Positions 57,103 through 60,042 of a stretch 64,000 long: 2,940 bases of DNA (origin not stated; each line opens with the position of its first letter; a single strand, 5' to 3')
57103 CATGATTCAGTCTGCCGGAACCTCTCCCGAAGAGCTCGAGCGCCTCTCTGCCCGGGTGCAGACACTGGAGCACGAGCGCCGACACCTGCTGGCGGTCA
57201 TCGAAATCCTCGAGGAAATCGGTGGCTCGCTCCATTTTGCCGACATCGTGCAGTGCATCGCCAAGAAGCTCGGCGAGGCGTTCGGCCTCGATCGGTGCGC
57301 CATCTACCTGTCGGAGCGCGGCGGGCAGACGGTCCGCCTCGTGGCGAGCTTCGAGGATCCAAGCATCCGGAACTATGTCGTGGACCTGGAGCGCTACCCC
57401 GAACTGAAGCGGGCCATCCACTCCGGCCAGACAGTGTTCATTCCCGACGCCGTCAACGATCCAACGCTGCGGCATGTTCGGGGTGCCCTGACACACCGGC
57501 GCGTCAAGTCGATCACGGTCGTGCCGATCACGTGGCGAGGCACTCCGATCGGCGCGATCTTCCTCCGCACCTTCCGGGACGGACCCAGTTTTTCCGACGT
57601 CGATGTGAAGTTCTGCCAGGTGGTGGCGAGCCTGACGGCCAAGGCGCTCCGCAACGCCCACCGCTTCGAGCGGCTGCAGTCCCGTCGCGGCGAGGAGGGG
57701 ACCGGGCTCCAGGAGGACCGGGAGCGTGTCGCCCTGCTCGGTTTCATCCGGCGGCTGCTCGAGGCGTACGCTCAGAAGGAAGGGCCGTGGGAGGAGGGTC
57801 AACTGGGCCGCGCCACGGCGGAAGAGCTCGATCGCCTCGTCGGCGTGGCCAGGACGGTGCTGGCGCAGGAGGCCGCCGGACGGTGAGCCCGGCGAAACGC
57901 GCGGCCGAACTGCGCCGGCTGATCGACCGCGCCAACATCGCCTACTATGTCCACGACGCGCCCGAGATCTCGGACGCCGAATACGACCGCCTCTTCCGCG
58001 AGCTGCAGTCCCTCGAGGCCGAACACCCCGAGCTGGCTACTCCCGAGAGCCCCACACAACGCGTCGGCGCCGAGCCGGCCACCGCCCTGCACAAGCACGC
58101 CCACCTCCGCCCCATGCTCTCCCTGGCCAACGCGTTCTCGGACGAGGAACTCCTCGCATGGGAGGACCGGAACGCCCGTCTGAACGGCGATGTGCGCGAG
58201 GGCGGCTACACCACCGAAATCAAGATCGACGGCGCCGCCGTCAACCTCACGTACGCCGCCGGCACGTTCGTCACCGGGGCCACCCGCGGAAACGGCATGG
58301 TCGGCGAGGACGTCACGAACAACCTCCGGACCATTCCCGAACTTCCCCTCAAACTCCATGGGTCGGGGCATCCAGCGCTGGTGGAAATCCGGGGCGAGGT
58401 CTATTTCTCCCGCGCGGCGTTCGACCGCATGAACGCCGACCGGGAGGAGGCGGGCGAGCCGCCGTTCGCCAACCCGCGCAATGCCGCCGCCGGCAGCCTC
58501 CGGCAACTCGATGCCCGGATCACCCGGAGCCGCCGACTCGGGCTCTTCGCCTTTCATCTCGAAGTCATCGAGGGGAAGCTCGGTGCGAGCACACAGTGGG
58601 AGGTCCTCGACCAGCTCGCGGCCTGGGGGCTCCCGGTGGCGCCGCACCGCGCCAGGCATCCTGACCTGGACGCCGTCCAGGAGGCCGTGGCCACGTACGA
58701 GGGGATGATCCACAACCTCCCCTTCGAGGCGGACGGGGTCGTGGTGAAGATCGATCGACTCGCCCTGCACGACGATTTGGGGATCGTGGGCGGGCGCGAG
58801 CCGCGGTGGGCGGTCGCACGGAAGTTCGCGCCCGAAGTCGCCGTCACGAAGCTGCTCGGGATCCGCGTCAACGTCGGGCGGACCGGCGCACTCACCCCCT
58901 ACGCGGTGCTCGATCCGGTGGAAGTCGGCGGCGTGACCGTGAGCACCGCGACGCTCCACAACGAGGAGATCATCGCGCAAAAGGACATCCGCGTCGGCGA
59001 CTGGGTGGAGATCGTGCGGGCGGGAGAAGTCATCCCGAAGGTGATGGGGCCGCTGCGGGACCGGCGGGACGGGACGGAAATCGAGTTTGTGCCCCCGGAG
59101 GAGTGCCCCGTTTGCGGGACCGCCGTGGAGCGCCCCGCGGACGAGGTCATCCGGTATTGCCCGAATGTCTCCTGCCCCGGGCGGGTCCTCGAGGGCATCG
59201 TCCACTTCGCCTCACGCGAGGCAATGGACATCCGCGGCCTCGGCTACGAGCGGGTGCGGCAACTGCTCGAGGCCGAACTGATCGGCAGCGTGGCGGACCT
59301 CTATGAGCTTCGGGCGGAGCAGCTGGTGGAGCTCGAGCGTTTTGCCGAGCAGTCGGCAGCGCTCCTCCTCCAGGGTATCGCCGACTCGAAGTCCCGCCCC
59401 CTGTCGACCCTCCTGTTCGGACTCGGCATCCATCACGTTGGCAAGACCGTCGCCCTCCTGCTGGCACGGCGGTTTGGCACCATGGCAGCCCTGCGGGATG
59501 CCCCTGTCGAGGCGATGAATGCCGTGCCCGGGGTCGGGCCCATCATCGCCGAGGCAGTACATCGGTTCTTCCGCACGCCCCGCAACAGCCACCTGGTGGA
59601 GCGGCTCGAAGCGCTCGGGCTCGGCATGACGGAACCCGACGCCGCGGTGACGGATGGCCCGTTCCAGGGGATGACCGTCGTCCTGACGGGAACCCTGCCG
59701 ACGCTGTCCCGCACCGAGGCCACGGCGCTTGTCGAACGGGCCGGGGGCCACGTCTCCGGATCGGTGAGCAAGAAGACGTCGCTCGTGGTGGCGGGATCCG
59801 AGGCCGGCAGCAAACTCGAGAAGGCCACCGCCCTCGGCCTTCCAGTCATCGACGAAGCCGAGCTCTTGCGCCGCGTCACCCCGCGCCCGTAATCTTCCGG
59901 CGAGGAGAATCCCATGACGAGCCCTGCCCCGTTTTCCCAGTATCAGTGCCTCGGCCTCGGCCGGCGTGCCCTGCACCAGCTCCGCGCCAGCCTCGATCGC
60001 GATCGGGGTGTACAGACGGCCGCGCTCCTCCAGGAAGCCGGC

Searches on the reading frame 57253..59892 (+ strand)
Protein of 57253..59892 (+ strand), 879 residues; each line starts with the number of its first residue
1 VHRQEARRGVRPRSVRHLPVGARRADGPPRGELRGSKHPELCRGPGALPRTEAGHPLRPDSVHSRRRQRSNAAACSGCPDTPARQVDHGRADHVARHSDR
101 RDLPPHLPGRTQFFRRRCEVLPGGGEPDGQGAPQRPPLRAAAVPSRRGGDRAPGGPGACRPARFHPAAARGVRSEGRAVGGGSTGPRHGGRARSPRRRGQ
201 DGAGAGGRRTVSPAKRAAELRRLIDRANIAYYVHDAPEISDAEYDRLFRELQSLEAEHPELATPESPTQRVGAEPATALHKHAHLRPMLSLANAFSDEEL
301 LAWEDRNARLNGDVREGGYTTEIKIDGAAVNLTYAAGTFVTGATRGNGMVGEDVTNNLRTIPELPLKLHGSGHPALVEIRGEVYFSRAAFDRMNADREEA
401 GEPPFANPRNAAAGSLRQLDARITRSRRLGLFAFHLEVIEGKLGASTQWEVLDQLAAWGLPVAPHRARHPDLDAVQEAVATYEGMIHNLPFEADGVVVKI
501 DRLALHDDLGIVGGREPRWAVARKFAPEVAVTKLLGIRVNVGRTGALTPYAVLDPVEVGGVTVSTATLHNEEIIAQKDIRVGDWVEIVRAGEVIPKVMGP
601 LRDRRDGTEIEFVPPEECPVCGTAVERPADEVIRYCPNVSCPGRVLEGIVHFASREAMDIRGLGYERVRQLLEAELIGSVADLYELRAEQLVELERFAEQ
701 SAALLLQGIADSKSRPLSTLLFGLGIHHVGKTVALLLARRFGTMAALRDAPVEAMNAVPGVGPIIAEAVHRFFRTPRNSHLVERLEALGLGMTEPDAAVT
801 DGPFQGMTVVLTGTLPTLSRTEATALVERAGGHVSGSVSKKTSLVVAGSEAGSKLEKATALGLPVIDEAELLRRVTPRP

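Call 85: search_protein_families(library=pfam, max_evalue=0.001, proteins=[window:57253-59892:+])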
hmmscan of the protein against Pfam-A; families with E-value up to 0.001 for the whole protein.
window:57253-59892:+ (879 aa): 8 families
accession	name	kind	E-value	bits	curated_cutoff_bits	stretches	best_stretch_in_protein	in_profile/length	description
PF01653.23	DNA_ligase_aden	-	4.1e-81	272.7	27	1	278-528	3-253/253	NAD-dependent DNA ligase adenylation domain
PF03120.22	DNA_ligase_OB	-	8.7e-31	106.1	32.9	1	532-608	2-78/79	NAD-dependent DNA ligase OB-fold domain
PF12826.13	HHH_2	-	1.2e-20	73.9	27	1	720-782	2-64/64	Helix-hairpin-helix motif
PF00533.33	BRCT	-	1.4e-13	51.3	21.3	1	801-872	3-75/78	BRCA1 C Terminus (BRCT) domain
PF14520.12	HHH_5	-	4.2e-11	43.6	27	1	655-709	2-55/57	Helix-hairpin-helix domain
PF22745.1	Nlig-Ia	-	1.9e-09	38.5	27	1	213-263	2-52/92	DNA ligase-like, N-terminal NAD+-binding domain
PF03119.21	DNA_ligase_ZBD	-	7.4e-09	35.8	25.8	1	617-642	1-26/27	NAD-dependent DNA ligase C4 zinc finger domain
PF12738.14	PTCB-BRCT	-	1.7e-05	25.2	22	1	809-866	3-59/63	twin BRCT domain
